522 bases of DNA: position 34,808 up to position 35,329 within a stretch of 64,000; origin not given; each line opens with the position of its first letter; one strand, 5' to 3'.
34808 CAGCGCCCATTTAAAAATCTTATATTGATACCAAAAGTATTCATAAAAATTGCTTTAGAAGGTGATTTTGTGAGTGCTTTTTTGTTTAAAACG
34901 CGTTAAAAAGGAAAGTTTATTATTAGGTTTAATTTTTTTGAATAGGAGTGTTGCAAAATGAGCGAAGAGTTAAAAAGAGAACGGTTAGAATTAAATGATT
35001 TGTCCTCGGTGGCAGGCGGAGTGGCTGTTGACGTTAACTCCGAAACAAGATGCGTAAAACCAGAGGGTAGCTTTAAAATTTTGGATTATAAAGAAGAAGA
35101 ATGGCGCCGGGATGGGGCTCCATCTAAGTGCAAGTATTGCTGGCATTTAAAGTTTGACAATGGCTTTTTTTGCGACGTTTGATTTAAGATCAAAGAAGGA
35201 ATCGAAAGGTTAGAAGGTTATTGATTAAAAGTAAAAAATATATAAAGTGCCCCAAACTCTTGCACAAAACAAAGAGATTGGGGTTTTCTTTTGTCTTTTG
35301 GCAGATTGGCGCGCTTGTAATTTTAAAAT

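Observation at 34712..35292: Orphan, independently transcribed double-glycine-leader peptide with a 4-Cys core between pdaA and corA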

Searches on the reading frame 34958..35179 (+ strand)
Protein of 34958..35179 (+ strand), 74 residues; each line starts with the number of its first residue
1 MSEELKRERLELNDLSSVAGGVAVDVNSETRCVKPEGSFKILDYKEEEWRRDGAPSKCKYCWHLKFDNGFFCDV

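Call 3: search_protein_families(library=ncbifam, proteins=[window:34958-35179:+], max_evalue=10)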
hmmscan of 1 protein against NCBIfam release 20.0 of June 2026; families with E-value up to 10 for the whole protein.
window:34958-35179:+ (74 aa): 0 families

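Call 4: search_protein_families(library=pfam, proteins=[window:34958-35179:+], max_evalue=10)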
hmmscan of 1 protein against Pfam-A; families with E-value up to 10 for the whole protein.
window:34958-35179:+ (74 aa): 0 families

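Call 6: find_homologous_proteins(query=window:34958-35179:+, max_evalue=10)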
Query window:34958-35179:+ (74 aa): 2 proteins with E <= 10 among 2 candidates.
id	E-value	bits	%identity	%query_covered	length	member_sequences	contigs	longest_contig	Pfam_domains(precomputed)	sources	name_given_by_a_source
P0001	5.2e-44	165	99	100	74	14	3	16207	-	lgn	-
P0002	2.0e-18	84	84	69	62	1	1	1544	-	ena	-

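Call 10: find_encoding_contigs(protein=P0001, flank=8000, max_places=6)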
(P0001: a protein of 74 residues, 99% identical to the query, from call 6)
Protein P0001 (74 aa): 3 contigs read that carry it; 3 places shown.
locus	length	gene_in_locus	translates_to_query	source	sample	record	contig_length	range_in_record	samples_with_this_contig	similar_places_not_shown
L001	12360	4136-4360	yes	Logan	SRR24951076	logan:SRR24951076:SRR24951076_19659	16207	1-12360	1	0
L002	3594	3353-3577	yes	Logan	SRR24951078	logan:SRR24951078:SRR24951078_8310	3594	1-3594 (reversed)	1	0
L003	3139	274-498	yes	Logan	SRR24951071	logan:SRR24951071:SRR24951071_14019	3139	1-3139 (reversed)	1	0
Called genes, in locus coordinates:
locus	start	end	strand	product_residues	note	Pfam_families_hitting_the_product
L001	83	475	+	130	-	-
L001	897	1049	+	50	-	-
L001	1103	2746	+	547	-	PF00239:Resolvase, PF07508:Recombinase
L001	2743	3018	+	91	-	PF20439:SpoIVA_C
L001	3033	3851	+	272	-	PF01522:Polysacc_deac_1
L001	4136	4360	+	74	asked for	-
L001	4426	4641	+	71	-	-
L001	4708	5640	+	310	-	PF01544:CorA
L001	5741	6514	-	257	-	PF12679:ABC2_membrane_2 (weak), PF12730:ABC2_membrane_4, PF10920:DUF2705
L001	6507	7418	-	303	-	PF00005:ABC_tran, PF13304:AAA_21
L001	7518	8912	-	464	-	PF00905:Transpeptidase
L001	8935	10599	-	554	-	PF16697:Yop-YscD_cpl, PF00498:FHA, PF01098:FTSW_RODA_SPOVE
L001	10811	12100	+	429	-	PF05193:Peptidase_M16_C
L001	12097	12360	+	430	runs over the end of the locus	PF00675:Peptidase_M16, PF05193:Peptidase_M16_C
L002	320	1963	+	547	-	PF00239:Resolvase, PF07508:Recombinase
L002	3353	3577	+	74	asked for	-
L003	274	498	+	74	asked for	-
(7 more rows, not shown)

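Call 11: find_encoding_contigs(protein=P0002, flank=8000, max_places=6)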
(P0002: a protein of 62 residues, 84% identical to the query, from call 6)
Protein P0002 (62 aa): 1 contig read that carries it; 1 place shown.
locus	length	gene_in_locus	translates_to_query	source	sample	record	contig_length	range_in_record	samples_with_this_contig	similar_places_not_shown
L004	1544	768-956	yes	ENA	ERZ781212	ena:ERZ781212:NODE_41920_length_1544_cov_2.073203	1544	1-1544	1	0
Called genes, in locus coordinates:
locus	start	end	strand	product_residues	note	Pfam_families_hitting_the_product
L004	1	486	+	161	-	?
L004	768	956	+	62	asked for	-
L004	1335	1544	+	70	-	?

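Call 13: find_related_loci(query=window:34958-35179:+, collection=genome_contigs, flank=10000)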
Query window:34958-35179:+ (74 aa) in genome_contigs; peptide patterns used: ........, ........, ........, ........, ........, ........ (x = any residue, [..] = any of these).
256 stretches matched a pattern; 4 encode a relative of the query (tblastn E <= 1e-3); 4 distinct loci.
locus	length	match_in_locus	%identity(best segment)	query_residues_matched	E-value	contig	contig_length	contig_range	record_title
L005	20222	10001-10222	100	1-74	4e-48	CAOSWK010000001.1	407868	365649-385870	MAG TPA_asm: uncultured Eubacteriales bacterium isolate MGBC113434 genome assembly, contig: MGBC113434.1, whole genome s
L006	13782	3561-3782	100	1-74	4e-48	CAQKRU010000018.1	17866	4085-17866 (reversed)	MAG TPA_asm: uncultured Eubacteriales bacterium isolate MGBC110748 genome assembly, contig: MGBC110748.18, whole genome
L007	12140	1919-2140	99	1-74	8e-47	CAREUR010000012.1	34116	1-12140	MAG TPA_asm: uncultured Eubacteriales bacterium isolate MGBC113193 genome assembly, contig: MGBC113193.12, whole genome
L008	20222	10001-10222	95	1-74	3e-46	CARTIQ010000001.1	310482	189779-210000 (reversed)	MAG TPA_asm: uncultured Eubacteriales bacterium isolate MGBC162847 genome assembly, contig: MGBC162847.1, whole genome s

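Call 15: search_protein_representatives(protein=window:34958-35179:+)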
Query: 74 residues. Proteins with E-value up to 0.001 (for the whole library): 14; up to 1e-10: 7; up to 1e-30: 1. The best 14 are listed.
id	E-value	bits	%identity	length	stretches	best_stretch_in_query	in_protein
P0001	1.6e-44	164.8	99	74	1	1-74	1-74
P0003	8.1e-21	89.5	45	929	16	52-69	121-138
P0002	6.3e-19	83.5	91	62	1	1-47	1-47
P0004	4.2e-17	77.7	54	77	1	6-73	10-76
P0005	3.5e-14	68.4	49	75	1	1-72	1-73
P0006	1.3e-13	66.6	43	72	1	5-73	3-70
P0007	2.8e-13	65.6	46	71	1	9-73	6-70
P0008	9.4e-10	54.3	29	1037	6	26-70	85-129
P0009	1.4e-09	53.8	42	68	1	8-72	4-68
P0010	3.4e-08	49.4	46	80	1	27-73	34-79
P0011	2.2e-05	40.5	26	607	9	30-63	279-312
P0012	2.3e-05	40.4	44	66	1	10-73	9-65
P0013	3.1e-04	36.8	34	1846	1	13-50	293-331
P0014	7.3e-04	35.6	46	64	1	31-72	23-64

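Call 19: find_homologous_proteins(query=A1, max_evalue=1)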
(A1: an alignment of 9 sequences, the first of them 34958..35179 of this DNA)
Query A1 (9 sequences) (74 aa, profile of the alignment): 21 proteins with E <= 1 among 122 candidates.
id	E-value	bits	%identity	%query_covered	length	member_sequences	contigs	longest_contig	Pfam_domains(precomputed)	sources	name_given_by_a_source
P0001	2.4e-28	116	99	100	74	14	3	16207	-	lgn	-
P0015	9.7e-27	111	65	100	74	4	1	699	-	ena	-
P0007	1.1e-26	111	46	88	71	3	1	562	-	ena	-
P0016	8.8e-26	108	62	100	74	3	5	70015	-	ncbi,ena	-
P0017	1.5e-25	107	59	100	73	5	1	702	-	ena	-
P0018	9.6e-25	104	57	100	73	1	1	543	-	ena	-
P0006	4.3e-24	102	43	95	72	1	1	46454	-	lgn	-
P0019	6.0e-24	102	59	100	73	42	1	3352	-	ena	-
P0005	8.0e-24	101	47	97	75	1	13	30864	-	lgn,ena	-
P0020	9.4e-24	101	57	100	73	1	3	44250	-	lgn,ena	-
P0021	4.2e-22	96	56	99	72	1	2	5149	-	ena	-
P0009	6.1e-22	95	41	88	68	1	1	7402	-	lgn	-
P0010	2.7e-20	90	39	86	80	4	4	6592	-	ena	-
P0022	6.1e-20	89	46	100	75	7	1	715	-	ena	-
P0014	1.1e-18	85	49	46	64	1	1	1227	-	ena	-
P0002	1.8e-7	49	84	69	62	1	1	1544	-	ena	-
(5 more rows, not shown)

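Call 20: find_encoding_contigs(protein=P0016, flank=10000, max_places=3)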
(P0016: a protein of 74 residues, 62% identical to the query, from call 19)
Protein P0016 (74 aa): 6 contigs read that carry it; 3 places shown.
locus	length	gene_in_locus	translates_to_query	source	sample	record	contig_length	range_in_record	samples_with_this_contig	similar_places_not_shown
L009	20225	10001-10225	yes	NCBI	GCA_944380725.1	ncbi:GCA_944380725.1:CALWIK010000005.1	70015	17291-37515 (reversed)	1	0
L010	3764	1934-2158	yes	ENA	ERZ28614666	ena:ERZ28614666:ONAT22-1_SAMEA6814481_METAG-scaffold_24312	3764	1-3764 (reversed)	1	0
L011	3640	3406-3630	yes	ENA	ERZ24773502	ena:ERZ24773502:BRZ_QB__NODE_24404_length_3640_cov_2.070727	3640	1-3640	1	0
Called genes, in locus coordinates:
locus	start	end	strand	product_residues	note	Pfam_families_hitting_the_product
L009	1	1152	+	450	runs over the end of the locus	PF00905:Transpeptidase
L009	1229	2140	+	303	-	PF00005:ABC_tran, PF13304:AAA_21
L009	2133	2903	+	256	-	PF12679:ABC2_membrane_2 (weak), PF12730:ABC2_membrane_4 (weak), PF10920:DUF2705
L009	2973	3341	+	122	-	PF01648:ACPS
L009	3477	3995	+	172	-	-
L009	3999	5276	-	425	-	PF12897:Asp_aminotransf, PF00155:Aminotran_1_2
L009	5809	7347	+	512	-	PF12673:SipL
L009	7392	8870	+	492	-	PF09547:SpoIVA_ATPase, PF20438:SpoIVA_middle, PF20439:SpoIVA_C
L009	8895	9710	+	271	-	PF01522:Polysacc_deac_1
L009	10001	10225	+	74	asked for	-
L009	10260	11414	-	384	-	PF00753:Lactamase_B (weak), PF19583:ODP, PF12724:Flavodoxin_5 (weak)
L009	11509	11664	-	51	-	PF00301:Rubredoxin, PF21349:RUBY_RBDX (faint)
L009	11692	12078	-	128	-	PF06397:Desulfoferrod_N, PF01880:Desulfoferrodox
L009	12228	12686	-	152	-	PF02664:LuxS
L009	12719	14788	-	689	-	PF13089:PP_kinase_N, PF02503:PP_kinase, PF17941:PP_kinase_C_1, PF13091:PLDc_2 (faint), PF13090:PP_kinase_C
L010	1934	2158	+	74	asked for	-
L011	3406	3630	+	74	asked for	-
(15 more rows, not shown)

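Call 21: find_encoding_contigs(protein=P0006, flank=10000, max_places=3)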
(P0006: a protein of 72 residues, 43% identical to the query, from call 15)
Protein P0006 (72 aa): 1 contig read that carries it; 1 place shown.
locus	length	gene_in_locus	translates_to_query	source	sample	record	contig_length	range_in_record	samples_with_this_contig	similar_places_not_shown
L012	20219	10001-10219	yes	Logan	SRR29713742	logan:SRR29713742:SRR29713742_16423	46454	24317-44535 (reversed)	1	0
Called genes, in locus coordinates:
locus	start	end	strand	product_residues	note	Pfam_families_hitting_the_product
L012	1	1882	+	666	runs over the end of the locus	PF02368:Big_2, PF26182:Ig_NUP210_5th (faint)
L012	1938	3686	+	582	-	-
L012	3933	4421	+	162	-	-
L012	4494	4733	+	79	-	-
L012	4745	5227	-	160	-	PF00383:dCMP_cyt_deam_1, PF14437:MafB19-deam, PF14439:Bd3614-deam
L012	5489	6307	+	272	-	PF00294:PfkB, PF08543:Phos_pyr_kin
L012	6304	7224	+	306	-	PF04227:Indigoidine_A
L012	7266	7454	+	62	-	-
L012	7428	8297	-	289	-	PF00483:NTP_transferase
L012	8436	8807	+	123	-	PF01648:ACPS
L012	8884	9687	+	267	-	PF01522:Polysacc_deac_1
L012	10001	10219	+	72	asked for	-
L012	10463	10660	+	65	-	PF11007:CotJA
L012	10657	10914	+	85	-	PF12652:CotJB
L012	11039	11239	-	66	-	-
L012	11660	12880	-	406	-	PF01136:Peptidase_U32, PF16325:Peptidase_U32_C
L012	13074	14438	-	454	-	PF02618:YceG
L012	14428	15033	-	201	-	PF01812:5-FTHF_cyc-lig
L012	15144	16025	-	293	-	PF13527:Acetyltransf_9, PF00583:Acetyltransf_1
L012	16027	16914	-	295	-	PF09924:LPG_synthase_C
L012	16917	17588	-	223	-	PF01712:dNK (weak), PF02223:Thymidylate_kin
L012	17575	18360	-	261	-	PF02511:Thy1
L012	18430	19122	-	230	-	PF04542:Sigma70_r2, PF04545:Sigma70_r4, PF01381:HTH_3 (weak)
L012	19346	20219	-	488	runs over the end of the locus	PF01425:Amidase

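Call 22: find_encoding_contigs(protein=P0005, flank=10000, max_places=3)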
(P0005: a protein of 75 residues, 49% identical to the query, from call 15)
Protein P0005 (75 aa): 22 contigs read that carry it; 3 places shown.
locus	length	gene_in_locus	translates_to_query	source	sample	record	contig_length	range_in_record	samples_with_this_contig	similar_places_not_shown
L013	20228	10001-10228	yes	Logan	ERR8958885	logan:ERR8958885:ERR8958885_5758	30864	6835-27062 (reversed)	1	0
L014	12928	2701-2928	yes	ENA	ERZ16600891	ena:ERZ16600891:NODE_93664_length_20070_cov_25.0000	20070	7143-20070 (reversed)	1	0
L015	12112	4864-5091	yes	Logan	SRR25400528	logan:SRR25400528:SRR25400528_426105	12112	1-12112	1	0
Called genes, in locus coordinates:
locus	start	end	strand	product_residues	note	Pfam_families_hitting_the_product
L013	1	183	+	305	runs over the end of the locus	PF01565:FAD_binding_4, PF02873:MurB_C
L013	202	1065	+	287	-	PF03668:RapZ-like_N, PF22740:PapZ_C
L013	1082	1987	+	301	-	PF14527:LAGLIDADG_WhiA, PF02650:HTH_WhiA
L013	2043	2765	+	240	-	PF01520:Amidase_3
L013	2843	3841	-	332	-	PF02899:Phage_int_SAM_1 (faint), PF13495:Phage_int_SAM_4, PF00589:Phage_integrase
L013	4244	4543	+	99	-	-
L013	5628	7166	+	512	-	PF12673:SipL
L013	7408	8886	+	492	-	PF09547:SpoIVA_ATPase, PF20438:SpoIVA_middle, PF20439:SpoIVA_C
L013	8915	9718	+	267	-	PF01522:Polysacc_deac_1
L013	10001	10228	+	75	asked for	-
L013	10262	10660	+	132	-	-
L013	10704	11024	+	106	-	-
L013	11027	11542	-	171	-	PF00588:SpoU_methylase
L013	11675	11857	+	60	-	-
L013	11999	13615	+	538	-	PF00496:SBP_bac_5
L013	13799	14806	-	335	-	-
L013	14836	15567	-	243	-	-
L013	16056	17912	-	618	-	PF00239:Resolvase, PF07508:Recombinase, PF13408:Zn_ribbon_recom, PF14287:DUF4368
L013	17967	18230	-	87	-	-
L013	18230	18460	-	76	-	PF02229:PC4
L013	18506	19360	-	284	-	PF02195:ParB_N, PF17762:HTH_ParB (weak)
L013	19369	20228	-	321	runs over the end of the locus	PF01076:Mob_Pre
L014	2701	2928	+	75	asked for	-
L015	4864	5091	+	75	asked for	-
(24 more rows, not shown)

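Call 23: find_encoding_contigs(protein=P0020, flank=10000, max_places=3)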
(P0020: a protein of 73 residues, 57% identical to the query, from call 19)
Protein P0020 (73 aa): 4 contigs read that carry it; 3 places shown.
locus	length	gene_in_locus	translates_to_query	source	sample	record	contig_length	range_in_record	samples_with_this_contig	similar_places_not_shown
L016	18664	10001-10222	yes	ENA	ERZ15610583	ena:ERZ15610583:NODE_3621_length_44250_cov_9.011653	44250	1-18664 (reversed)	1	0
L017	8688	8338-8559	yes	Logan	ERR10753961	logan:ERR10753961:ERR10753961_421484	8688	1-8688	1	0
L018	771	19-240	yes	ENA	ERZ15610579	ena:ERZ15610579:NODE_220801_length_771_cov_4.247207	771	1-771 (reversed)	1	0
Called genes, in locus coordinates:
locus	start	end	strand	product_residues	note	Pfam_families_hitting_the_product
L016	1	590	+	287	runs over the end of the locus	-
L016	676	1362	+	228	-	PF02397:Bac_transf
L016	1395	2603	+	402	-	PF00155:Aminotran_1_2, PF01041:DegT_DnrJ_EryC1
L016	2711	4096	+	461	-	PF04932:Wzy_C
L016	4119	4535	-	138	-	PF13240:Zn_Ribbon_1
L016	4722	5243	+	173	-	PF07155:ECF-ribofla_trS, PF12822:ECF_trnsprt (weak)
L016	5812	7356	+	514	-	PF12673:SipL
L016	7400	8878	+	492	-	PF09547:SpoIVA_ATPase, PF20438:SpoIVA_middle, PF20439:SpoIVA_C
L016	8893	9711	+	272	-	PF01522:Polysacc_deac_1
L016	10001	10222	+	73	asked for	-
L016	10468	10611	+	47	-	-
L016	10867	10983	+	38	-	-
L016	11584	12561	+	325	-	PF01501:Glyco_transf_8, PF18404:Glyco_transf_24 (weak)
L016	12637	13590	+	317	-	PF20511:PMI_typeI_cat, PF21621:MPI_cupin_dom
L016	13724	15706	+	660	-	PF00204:DNA_gyraseB, PF01751:Toprim, PF00986:DNA_gyraseB_C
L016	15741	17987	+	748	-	PF00521:DNA_topoisoIV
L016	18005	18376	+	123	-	PF20092:DUF6483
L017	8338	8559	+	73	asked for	-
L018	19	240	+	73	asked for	-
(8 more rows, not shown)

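Call 30: find_related_loci(query=A4, collection=metagenome_contigs, flank=10000)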
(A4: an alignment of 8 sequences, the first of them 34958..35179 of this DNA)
Query A4 (74 aa) in metagenome_contigs; peptide patterns used: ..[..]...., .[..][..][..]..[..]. (x = any residue, [..] = any of these).
400 stretches matched a pattern; 5 encode a relative of the query (tblastn E <= 1e-3); 5 distinct loci.
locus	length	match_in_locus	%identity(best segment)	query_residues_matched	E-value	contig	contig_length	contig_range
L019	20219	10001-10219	61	1-74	2e-29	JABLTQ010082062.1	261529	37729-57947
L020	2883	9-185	62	15-74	4e-24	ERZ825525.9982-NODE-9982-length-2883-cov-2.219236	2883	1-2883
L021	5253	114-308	38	2-74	2e-11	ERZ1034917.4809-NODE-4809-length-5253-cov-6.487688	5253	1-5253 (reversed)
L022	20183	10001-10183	39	6-74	2e-10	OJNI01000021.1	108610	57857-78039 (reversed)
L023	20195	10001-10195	36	2-74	9e-10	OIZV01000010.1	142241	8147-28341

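Call 31: predict_structure(alignment_id=A2)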
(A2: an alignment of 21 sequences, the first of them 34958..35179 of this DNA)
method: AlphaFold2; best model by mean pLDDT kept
length: 74 residues; sequences in the alignment: 21
mean_pLDDT: 55.5   pTM: 0.40
mean pLDDT of the five models: 55.5, 54.6, 54.1, 53.9, 52.5
residues with pLDDT >= 90: 0; 70-90: 17; 50-70: 26; < 50: 31
segments of 3 or more residues with pLDDT < 50: 1-27, 67-69
pLDDT, mean of each block of 10 residues (from residue 1): 37 43 45 58 74 73 58 57
secondary structure, 60 per line:
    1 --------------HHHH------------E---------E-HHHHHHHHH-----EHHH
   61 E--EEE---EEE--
elements in order: H15-18 H43-51 E64-66 E70-72

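Call 36: search_protein_families(library=pfam, proteins=[L019:6876-8894:+, L019:8866-9651:+, L019:5696-6376:+, L019:4762-5721:+, L019:6433-6870:+, L022:5517-7097:+, L022:7478-8368:+, L022:8388-8912:+, L022:10621-11031:-, L022:11109-11693:-], max_evalue=0.001)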
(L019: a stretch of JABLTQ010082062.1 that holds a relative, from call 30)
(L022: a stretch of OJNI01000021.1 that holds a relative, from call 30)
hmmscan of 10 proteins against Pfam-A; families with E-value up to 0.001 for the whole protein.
L019:6876-8894:+ (673 aa): 10 families
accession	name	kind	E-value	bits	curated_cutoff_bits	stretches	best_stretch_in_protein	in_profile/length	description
PF02786.22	CPSase_L_D2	-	4.1e-58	196.8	19.8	1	120-322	1-209/211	Carbamoyl-phosphate synthase L chain, ATP binding domain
PF00289.28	Biotin_carb_N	-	3.2e-44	150.4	25.5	1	7-115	2-110/110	Biotin carboxylase, N-terminal domain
PF02785.25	Biotin_carb_C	-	4.2e-23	82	32.4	1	350-436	20-106/108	Biotin carboxylase C-terminal domain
PF01039.27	Carboxyl_trans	-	1.8e-18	66.9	22.3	1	445-627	8-180/493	Carboxyl transferase domain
PF02222.28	ATP-grasp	-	1.9e-09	37.8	27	1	141-290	15-160/179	ATP-grasp domain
PF07478.18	Dala_Dala_lig_C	-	4.1e-09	36.7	24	1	147-291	21-174/204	D-ala D-ala ligase C-terminus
PF02655.19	ATP-grasp_3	-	4.8e-07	30.4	23.2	1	154-294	29-158/160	ATP-grasp domain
PF08443.16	RimK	-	0.00013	22.1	21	1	119-308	2-180/188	RimK-like ATP-grasp domain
PF14397.11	ATPgrasp_ST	-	0.00035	20.3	31.4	0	115-194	16-98/278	Sugar-transfer associated ATP-grasp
PF02955.21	GSH-S_ATP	-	0.0006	19.7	23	0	140-205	16-80/175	Prokaryotic glutathione synthetase, ATP-grasp domain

L019:8866-9651:+ (262 aa): 2 families
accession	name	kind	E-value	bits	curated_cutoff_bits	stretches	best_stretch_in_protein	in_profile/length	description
PF03255.19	ACCA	-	7.5e-100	334.5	23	1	2-261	45-308/310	Acetyl co-enzyme A carboxylase carboxyltransferase-like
PF01039.27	Carboxyl_trans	-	2.5e-15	56.6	22.3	1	49-198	282-427/493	Carboxyl transferase domain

L019:5696-6376:+ (227 aa): 2 families
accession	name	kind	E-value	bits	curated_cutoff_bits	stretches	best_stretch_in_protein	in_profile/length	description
PF03099.24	BPL_LplA_LipB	-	2.9e-17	63.3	21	1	31-156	4-133/133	Biotin/lipoate A/B protein ligase family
PF16917.10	BPL_LplA_LipB_2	-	5.3e-05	23.3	27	1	94-184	59-152/183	Biotin/lipoate A/B protein ligase family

L019:4762-5721:+ (320 aa): 1 family
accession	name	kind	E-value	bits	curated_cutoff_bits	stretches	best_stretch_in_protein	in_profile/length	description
PF00698.26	Acyl_transf_1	-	7.8e-33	114.7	32.7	1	12-293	3-278/319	Acyl transferase domain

L019:6433-6870:+ (146 aa): 1 family
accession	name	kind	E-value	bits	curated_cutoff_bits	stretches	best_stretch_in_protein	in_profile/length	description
PF00364.28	Biotin_lipoyl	-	6.1e-17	61.7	22.1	1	71-142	3-72/73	Biotin-requiring enzyme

L022:5517-7097:+ (527 aa): 1 family
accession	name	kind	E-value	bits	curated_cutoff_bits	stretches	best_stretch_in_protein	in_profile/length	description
PF00443.35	UCH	-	1.7e-24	87.2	23.9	1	231-505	2-241/254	Ubiquitin carboxyl-terminal hydrolase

L022:7478-8368:+ (297 aa): 3 families
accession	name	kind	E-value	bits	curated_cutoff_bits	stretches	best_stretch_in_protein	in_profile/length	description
PF01256.23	Carb_kinase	-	4.4e-61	206.9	27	1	39-291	3-241/242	NAD(P)H-hydrate dehydratase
PF02110.20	HK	-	8.8e-06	25.7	27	1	157-279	101-229/247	Hydroxyethylthiazole kinase family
PF08543.17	Phos_pyr_kin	-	7.1e-05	22.7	27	1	123-257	70-220/246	Phosphomethylpyrimidine kinase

L022:8388-8912:+ (175 aa): 0 families

L022:10621-11031:- (136 aa): 0 families

L022:11109-11693:- (194 aa): 1 family
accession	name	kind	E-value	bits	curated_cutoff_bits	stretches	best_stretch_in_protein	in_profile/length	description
PF05389.17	MecA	-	1.9e-18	67.3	22.5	2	5-79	3-78/221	Negative regulator of genetic competence (MecA)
